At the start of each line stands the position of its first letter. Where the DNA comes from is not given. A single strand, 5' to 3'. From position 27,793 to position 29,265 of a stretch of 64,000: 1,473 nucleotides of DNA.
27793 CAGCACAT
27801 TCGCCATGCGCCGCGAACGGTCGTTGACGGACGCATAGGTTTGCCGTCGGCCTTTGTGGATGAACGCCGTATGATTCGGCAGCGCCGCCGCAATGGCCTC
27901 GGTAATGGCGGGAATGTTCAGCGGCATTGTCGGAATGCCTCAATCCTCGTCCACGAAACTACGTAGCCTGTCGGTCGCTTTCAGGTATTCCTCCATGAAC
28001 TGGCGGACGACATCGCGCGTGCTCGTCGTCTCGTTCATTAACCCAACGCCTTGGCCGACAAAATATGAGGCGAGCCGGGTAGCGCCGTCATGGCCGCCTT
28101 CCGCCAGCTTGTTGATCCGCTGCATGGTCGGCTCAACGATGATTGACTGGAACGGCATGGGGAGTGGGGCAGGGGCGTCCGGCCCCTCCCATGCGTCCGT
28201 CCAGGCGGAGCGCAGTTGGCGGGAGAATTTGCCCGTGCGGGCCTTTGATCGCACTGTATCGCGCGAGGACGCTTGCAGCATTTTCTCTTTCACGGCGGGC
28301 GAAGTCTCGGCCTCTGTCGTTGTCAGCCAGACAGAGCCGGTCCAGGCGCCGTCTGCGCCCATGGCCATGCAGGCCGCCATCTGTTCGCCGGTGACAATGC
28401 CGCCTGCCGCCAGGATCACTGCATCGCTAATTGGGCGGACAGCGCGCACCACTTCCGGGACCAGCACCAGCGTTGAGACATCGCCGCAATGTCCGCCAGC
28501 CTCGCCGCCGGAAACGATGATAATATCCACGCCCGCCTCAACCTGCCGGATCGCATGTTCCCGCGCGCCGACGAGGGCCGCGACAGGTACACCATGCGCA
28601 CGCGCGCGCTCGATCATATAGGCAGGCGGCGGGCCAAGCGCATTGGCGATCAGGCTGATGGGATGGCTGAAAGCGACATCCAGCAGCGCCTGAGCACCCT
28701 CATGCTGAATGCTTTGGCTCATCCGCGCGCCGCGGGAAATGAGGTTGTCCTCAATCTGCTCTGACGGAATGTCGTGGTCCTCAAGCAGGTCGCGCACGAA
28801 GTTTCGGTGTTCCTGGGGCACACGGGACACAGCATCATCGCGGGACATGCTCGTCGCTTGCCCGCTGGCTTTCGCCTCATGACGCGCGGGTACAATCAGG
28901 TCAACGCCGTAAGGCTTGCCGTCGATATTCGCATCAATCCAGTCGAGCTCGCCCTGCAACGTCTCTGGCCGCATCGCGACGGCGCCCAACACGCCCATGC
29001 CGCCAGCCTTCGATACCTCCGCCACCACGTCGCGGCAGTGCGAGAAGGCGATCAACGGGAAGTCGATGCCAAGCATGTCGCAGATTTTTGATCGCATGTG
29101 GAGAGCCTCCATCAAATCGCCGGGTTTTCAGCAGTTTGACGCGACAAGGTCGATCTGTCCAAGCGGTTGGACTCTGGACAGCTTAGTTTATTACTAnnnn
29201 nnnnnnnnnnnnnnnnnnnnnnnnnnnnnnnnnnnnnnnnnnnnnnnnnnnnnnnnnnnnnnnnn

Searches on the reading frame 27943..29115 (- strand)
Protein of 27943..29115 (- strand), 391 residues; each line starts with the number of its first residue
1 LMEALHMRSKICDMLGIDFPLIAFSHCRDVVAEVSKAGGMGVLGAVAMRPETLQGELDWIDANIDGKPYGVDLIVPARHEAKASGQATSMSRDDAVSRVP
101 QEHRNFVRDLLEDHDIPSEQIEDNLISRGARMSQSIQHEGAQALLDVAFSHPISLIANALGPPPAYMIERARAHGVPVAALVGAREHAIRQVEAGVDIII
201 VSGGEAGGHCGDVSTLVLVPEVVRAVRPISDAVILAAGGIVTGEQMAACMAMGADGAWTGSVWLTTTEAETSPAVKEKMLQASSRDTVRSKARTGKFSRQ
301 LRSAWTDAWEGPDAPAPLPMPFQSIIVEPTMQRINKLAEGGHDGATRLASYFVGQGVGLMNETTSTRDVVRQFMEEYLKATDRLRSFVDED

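Call 27: find_homologous_proteins(query=window:27943-29115:-, max_evalue=1e-50)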
Query window:27943-29115:- (391 aa): 8000 proteins with E <= 1e-50 among 8000 candidates; the best 120 are listed.
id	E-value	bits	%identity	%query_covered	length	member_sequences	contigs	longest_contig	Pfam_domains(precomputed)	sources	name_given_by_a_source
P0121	4.6e-233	791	92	98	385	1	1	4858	PF01070.25,PF00478.32,PF03060.22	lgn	-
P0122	1.4e-231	786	91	98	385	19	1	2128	PF01070.25,PF00478.32,PF03060.22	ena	-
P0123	3.9e-217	739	86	98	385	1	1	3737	PF01070.25,PF03060.22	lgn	-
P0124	1.3e-212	724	85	98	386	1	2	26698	PF01070.25,PF03060.22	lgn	-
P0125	2.4e-184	631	74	97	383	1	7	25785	PF01070.25,PF03060.22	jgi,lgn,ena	jgi:NAD(P)H-dependent flavin oxidoreductase YrpB (nitropropane dioxygenase family)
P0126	5.4e-184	630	74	97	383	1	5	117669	PF01070.25,PF03060.22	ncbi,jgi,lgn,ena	jgi:NAD(P)H-dependent flavin oxidoreductase YrpB (nitropropane dioxygenase family)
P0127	9.1e-184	629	74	97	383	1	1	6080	PF01070.25,PF03060.22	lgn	-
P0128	3.4e-183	627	74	97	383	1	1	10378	PF01070.25,PF03060.22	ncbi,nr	ncbi:MAG: nitronate monooxygenase [Alphaproteobacteria bacterium]|nr:nitronate monooxygenase [Alphap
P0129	5.4e-181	620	73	98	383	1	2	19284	PF01070.25,PF03060.22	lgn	-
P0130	1.2e-179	616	72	98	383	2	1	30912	PF01070.25,PF03060.22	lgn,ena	-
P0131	2.0e-179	615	71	97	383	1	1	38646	PF01070.25,PF03060.22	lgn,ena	-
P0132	8.5e-179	613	71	97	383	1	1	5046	PF01070.25,PF03060.22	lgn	-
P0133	1.8e-178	612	71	97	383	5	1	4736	PF01070.25,PF03060.22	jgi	-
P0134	1.9e-177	608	72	97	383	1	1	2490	PF01070.25,PF03060.22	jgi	-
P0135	1.9e-176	605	71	98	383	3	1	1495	PF01070.25,PF03060.22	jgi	jgi:NAD(P)H-dependent flavin oxidoreductase YrpB (nitropropane dioxygenase family)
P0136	2.1e-176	605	71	98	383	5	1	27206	PF01070.25,PF03060.22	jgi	jgi:NAD(P)H-dependent flavin oxidoreductase YrpB (nitropropane dioxygenase family)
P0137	4.2e-176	604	71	97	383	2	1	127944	PF01070.25,PF00478.32,PF03060.22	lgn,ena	-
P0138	8.2e-176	603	72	98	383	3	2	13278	PF01070.25,PF03060.22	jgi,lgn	jgi:NAD(P)H-dependent flavin oxidoreductase YrpB (nitropropane dioxygenase family)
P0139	5.2e-175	600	70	98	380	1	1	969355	PF03060.22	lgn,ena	-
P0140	9.9e-175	599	69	98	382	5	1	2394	PF01070.25,PF00478.32,PF03060.22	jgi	-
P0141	4.0e-174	597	69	98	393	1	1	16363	PF01070.25,PF03060.22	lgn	-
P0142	1.2e-173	596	71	97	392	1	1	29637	PF01070.25,PF00478.32,PF03060.22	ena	-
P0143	3.1e-173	594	69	98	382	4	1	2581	PF01070.25,PF00478.32,PF03060.22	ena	-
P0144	5.6e-173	594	69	98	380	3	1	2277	PF01070.25,PF00478.32,PF03060.22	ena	-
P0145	1.8e-172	592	69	98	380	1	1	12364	PF01070.25,PF00478.32,PF03060.22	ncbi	-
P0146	2.1e-172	592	69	98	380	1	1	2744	PF01070.25,PF00478.32,PF03060.22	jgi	jgi:NAD(P)H-dependent flavin oxidoreductase YrpB (nitropropane dioxygenase family)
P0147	2.4e-172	591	68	98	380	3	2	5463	PF01070.25,PF00478.32,PF03060.22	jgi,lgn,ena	-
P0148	9.6e-172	590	68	98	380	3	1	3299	PF01070.25,PF00478.32,PF03060.22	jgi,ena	-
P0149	1.2e-171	589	70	98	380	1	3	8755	PF01070.25,PF00478.32,PF03060.22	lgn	-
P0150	2.1e-171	588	69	98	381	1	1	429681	PF01070.25,PF03060.22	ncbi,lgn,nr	ncbi:MAG: nitronate monooxygenase family protein [Minwuia sp.]|nr:nitronate monooxygenase family pro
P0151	2.5e-171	588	68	98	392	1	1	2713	PF01070.25,PF03060.22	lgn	-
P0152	3.0e-171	588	70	98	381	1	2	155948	PF01070.25,PF00478.32,PF03060.22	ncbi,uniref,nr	ncbi:NAD(P)H-dependent flavin oxidoreductase [Minwuia thermotolerans]|uniref:Monooxygenase n=1 Tax=M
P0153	3.9e-171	588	69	98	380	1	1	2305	PF01070.25,PF00478.32,PF03060.22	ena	-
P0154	5.7e-171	587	69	98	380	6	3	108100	PF01070.25,PF00478.32,PF03060.22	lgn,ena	-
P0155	1.5e-170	586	69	97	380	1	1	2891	PF01070.25,PF00478.32,PF03060.22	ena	-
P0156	2.0e-170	585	70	97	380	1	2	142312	PF00478.32,PF03060.22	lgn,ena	-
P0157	2.3e-170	585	70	98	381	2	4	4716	PF01070.25,PF00478.32,PF03060.22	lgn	-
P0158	3.1e-170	585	70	98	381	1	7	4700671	PF01070.25,PF00478.32,PF03060.22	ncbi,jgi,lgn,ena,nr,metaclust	ncbi:MAG: monooxygenase [Rhizobiales bacterium NRL2]|jgi:NAD(P)H-dependent flavin oxidoreductase Yrp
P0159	3.3e-170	584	69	98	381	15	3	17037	PF01070.25,PF03060.22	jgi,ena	-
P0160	6.4e-170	584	68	98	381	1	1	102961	PF01070.25,PF03060.22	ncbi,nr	ncbi:MAG: nitronate monooxygenase family protein [Minwuia sp.]|nr:nitronate monooxygenase family pro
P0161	9.6e-170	583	71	97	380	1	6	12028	PF01070.25,PF00478.32,PF03060.22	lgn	-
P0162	9.9e-170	583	69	97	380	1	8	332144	PF01070.25,PF00478.32,PF03060.22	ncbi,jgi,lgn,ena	-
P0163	1.5e-169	582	69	97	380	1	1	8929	PF01070.25,PF00478.32,PF03060.22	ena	-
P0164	1.5e-169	582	68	98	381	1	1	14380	PF01070.25,PF03060.22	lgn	-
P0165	1.6e-169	582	68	96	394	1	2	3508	PF01070.25,PF03060.22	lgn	-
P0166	1.7e-169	582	69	98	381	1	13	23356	PF01070.25,PF03060.22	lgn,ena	-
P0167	2.0e-169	582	69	98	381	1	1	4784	PF01070.25,PF03060.22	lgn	-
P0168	2.0e-169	582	67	98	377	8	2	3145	PF01070.25,PF00478.32,PF03060.22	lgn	-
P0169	2.8e-169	581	68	98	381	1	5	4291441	PF01070.25,PF03060.22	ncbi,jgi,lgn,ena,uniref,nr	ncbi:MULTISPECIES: nitronate monooxygenase family protein [unclassified Minwuia]|jgi:NAD(P)H-depende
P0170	5.2e-169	581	69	98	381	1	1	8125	PF01070.25,PF03060.22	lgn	-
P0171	6.2e-169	580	67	98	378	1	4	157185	PF01070.25,PF00478.32,PF03060.22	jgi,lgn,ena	jgi:NAD(P)H-dependent flavin oxidoreductase YrpB (nitropropane dioxygenase family)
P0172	7.1e-169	580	68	98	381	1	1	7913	PF01070.25,PF03060.22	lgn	-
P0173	7.4e-169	580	69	98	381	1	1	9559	PF01070.25,PF00478.32,PF03060.22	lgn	-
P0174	7.4e-169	580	68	98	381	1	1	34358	PF01070.25,PF03060.22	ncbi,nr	ncbi:MAG: nitronate monooxygenase family protein [Minwuia sp.]|nr:nitronate monooxygenase family pro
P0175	8.9e-169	580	68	98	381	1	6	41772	PF01070.25,PF03060.22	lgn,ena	-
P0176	9.4e-169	580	69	98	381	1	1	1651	PF01070.25,PF00478.32,PF03060.22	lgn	-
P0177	9.9e-169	580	69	97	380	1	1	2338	PF01070.25,PF03060.22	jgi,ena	-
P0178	1.1e-168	579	68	98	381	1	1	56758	PF01070.25,PF03060.22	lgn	-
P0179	1.2e-168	579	69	98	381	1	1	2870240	PF01070.25,PF03060.22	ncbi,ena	-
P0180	1.5e-168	579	67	98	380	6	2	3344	PF01070.25,PF00478.32,PF03060.22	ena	-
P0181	1.9e-168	579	68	98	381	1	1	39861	PF01070.25,PF03060.22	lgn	-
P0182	2.0e-168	579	66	98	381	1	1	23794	PF01070.25,PF00478.32,PF03060.22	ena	-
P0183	2.1e-168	579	68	98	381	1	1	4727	PF01070.25,PF03060.22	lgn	-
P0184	2.3e-168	578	66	98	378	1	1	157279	PF01070.25,PF00478.32,PF03060.22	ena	-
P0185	2.3e-168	578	68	98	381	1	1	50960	PF01070.25,PF03060.22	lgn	-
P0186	2.9e-168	578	68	98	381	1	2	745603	PF01070.25,PF03060.22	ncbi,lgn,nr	ncbi:MAG: monooxygenase [Minwuia thermotolerans]|nr:MAG: monooxygenase [Minwuia thermotolerans]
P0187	3.7e-168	578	68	98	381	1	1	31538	PF01070.25,PF03060.22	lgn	-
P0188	3.7e-168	578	68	98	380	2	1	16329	PF01070.25,PF00478.32,PF03060.22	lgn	-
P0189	4.2e-168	578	69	96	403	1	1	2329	PF01070.25,PF03060.22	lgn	-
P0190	6.0e-168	577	68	98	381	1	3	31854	PF01070.25,PF03060.22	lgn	-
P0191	6.6e-168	577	68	98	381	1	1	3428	PF01070.25,PF00478.32,PF03060.22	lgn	-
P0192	7.6e-168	577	67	98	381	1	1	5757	PF01070.25,PF03060.22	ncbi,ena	-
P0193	8.3e-168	577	69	97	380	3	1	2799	PF01070.25,PF00478.32,PF03060.22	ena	-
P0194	9.5e-168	576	69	97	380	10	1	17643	PF01070.25,PF00478.32,PF03060.22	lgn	-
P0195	1.7e-167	576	67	98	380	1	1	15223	PF01070.25,PF00478.32,PF03060.22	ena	-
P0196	2.4e-167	575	67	98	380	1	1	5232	PF01070.25,PF03060.22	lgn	-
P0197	2.8e-167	575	68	98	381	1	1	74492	PF01070.25,PF03060.22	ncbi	-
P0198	3.0e-167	575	67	98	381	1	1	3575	PF01070.25,PF03060.22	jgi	-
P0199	3.8e-167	574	69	97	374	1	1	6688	PF01070.25,PF03060.22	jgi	jgi:NAD(P)H-dependent flavin oxidoreductase YrpB (nitropropane dioxygenase family)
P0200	4.4e-167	574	65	98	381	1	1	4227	PF01070.25,PF00478.32,PF03060.22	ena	-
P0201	6.4e-167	574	69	98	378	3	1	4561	PF01070.25,PF00478.32,PF03060.22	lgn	-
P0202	8.8e-167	573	67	98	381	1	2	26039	PF01070.25,PF03060.22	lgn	-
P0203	1.4e-166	573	65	98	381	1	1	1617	PF01070.25,PF00478.32,PF03060.22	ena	-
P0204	1.7e-166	572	65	98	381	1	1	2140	PF01070.25,PF00478.32,PF03060.22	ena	-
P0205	2.5e-166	572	68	98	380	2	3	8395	PF01070.25,PF03060.22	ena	-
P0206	2.7e-166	572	66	98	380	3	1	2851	PF01070.25,PF00478.32,PF03060.22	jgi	jgi:NAD(P)H-dependent flavin oxidoreductase YrpB (nitropropane dioxygenase family)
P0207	3.0e-166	571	67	98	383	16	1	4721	PF01070.25,PF00478.32,PF03060.22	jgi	-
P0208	4.4e-166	571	67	98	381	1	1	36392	PF01070.25,PF00478.32,PF03060.22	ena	-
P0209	5.6e-165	567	67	98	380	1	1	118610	PF01070.25,PF00478.32,PF03060.22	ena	-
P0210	8.6e-165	567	68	97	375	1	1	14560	PF01070.25,PF00478.32,PF03060.22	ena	-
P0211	1.0e-164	566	66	98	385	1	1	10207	PF01070.25,PF00478.32,PF03060.22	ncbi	-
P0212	4.4e-163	561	66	98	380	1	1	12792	PF01070.25,PF03060.22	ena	-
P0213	4.7e-163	561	66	98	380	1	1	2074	PF01070.25,PF03060.22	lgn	-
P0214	5.4e-163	561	64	98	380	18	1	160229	PF01070.25,PF00478.32,PF03060.22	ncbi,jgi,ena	-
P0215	1.0e-162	560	66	98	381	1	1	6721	PF01070.25,PF00478.32,PF03060.22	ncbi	-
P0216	2.1e-162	559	67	96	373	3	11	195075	PF01070.25,PF00478.32,PF03060.22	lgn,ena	-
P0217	2.1e-162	559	66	98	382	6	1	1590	PF01070.25,PF00478.32,PF03060.22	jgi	jgi:NAD(P)H-dependent flavin oxidoreductase YrpB (nitropropane dioxygenase family)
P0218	3.0e-162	558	66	98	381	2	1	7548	PF01070.25,PF00478.32,PF03060.22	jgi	-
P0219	3.1e-162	558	65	98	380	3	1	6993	PF01070.25,PF00478.32,PF03060.22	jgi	-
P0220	8.6e-162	557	66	98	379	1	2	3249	PF01070.25,PF00478.32,PF03060.22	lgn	-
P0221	8.8e-162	557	66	97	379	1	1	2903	PF01070.25,PF00478.32,PF03060.22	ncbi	-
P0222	1.6e-161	556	66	98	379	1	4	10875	PF01070.25,PF00478.32,PF03060.22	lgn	-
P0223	2.0e-161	556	71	91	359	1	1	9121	PF01070.25,PF03060.22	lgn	-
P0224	4.9e-161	554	66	97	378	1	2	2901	PF03060.22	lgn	-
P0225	7.8e-161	554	64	98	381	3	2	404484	PF01070.25,PF03060.22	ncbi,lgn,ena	-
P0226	1.8e-160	552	64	98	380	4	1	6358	PF01070.25,PF03060.22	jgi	-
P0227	4.5e-160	551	64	98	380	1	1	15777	PF01070.25,PF03060.22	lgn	-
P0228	4.6e-160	551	64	98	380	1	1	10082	PF00478.32,PF03060.22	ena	-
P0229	5.3e-160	551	66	97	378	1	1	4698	PF03060.22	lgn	-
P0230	5.7e-160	551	64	98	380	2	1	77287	PF01070.25,PF00478.32,PF03060.22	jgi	jgi:NAD(P)H-dependent flavin oxidoreductase YrpB (nitropropane dioxygenase family)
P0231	6.6e-160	551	65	98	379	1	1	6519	PF01070.25,PF00478.32,PF03060.22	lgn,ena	-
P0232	9.7e-160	550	65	97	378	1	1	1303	PF01070.25,PF03060.22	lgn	-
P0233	1.0e-159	550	64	98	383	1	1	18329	PF01070.25,PF00478.32,PF03060.22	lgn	-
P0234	1.1e-159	550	66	98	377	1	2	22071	PF01070.25,PF00478.32,PF03060.22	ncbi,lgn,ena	-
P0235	1.2e-159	550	64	98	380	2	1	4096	PF01070.25,PF00478.32,PF03060.22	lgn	-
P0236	2.3e-159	549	64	98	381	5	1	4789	PF01070.25,PF03060.22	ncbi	ncbi:MAG: nitronate monooxygenase [Dongiaceae bacterium]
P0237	2.4e-159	549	66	97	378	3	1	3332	PF01070.25,PF03060.22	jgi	jgi:NAD(P)H-dependent flavin oxidoreductase YrpB (nitropropane dioxygenase family)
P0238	4.4e-159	548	64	98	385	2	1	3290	PF01070.25,PF00478.32,PF03060.22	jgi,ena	-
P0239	5.8e-159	547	64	98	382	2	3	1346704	PF01070.25,PF03060.22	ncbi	ncbi:MAG: NAD(P)H-dependent flavin oxidoreductase [Flavobacteriaceae bacterium]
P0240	1.3e-158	546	64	97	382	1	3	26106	PF03060.22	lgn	-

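Call 28: find_encoding_contigs(protein=P0124, flank=8000, max_places=3)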
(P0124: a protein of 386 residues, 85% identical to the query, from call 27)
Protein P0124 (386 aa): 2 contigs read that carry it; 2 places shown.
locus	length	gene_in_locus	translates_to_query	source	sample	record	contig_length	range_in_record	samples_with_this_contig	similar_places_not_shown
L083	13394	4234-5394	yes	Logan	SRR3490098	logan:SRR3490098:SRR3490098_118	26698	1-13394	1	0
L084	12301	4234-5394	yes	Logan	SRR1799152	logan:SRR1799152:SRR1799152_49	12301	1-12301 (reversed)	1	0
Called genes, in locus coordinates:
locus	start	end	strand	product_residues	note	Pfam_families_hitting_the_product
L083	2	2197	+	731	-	?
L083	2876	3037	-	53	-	-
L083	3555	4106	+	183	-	PF01243:PNPOx_N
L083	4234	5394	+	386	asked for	PF03060:NMO, PF01070:FMN_dh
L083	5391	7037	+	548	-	PF00501:AMP-binding, PF13193:AMP-binding_C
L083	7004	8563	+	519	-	PF18313:TLP1_add_C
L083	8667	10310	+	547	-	PF00743:FMO-like, PF03486:HI0933_like (faint), PF07992:Pyr_redox_2, PF13450:NAD_binding_8, PF13738:Pyr_redox_3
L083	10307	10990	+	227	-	PF05719:GPP34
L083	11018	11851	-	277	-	PF02668:TauD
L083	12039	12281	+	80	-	-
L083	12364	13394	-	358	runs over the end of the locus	PF01636:APH, PF02958:EcKL (faint)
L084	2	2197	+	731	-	?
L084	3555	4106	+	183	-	PF01243:PNPOx_N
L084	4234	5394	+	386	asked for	PF03060:NMO, PF01070:FMN_dh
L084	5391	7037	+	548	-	PF00501:AMP-binding, PF13193:AMP-binding_C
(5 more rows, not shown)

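Call 29: find_encoding_contigs(protein=P0121, flank=8000, max_places=3)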
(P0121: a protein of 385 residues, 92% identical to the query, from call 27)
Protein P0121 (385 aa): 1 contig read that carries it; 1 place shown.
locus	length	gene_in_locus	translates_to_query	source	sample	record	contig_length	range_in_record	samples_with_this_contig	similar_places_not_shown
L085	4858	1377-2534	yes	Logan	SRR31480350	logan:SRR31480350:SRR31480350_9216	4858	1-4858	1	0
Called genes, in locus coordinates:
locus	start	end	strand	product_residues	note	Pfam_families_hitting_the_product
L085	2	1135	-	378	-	?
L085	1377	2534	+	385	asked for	PF00478:IMPDH (faint), PF03060:NMO, PF01070:FMN_dh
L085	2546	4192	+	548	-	PF00501:AMP-binding, PF13193:AMP-binding_C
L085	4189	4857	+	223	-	?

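Call 30: find_encoding_contigs(protein=P0126, flank=8000, max_places=3)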
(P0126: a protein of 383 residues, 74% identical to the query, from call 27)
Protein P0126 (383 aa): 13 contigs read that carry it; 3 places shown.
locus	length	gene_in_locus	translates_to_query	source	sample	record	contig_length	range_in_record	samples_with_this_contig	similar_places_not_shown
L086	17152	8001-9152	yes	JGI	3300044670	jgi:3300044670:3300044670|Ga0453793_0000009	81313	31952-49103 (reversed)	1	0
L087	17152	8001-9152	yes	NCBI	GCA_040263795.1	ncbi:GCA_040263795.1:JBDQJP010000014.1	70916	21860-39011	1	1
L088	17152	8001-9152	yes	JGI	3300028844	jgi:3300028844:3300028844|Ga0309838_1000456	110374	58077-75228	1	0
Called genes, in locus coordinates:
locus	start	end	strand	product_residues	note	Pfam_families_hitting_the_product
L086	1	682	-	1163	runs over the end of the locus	PF17757:UvrB_inter, PF02559:CarD_TRCF_RID, PF00270:DEAD, PF04851:ResIII, PF00271:Helicase_C, PF03461:TRCF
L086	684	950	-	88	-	PF03937:Sdh5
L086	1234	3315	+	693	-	PF17191:RecG_wedge, PF01336:tRNA_anti-codon (weak), PF00270:DEAD, PF04851:ResIII (weak), PF00271:Helicase_C, PF22590:Cas3-like_C_2 (weak), PF19833:RecG_dom3_C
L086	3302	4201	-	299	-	PF04367:DUF502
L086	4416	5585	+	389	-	PF00155:Aminotran_1_2 (faint), PF00266:Aminotran_5, PF01053:Cys_Met_Meta_PP, PF01041:DegT_DnrJ_EryC1 (weak)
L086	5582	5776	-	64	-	-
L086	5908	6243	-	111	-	-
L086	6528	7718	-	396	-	PF06609:TRI12 (weak), PF07690:MFS_1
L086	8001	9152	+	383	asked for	PF03060:NMO, PF01070:FMN_dh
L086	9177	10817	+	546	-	PF00501:AMP-binding, PF13193:AMP-binding_C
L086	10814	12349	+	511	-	PF18313:TLP1_add_C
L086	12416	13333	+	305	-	-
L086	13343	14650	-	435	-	PF00296:Bac_luciferase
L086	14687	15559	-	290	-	PF02668:TauD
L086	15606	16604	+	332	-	PF04909:Amidohydro_2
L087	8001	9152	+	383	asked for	PF03060:NMO, PF01070:FMN_dh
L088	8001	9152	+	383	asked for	PF03060:NMO, PF01070:FMN_dh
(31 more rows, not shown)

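Call 68: search_protein_families(library=ncbifam, proteins=[window:27943-29097:-], max_evalue=1e-10)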
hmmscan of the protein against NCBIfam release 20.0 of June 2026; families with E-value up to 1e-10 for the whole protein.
window:27943-29097:- (385 aa): 2 families
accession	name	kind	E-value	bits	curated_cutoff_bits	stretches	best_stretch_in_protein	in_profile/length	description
TIGR03151.1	enACPred_II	equivalog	5e-43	147.5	453.1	1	136-374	77-303/307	enoyl-[acyl-carrier-protein] reductase FabK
TIGR02814.1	pfaD_fam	subfamily_domain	7.7e-12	44.7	449.25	0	183-282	177-281/444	PfaD family polyunsaturated fatty acid/polyketide biosynthesis protein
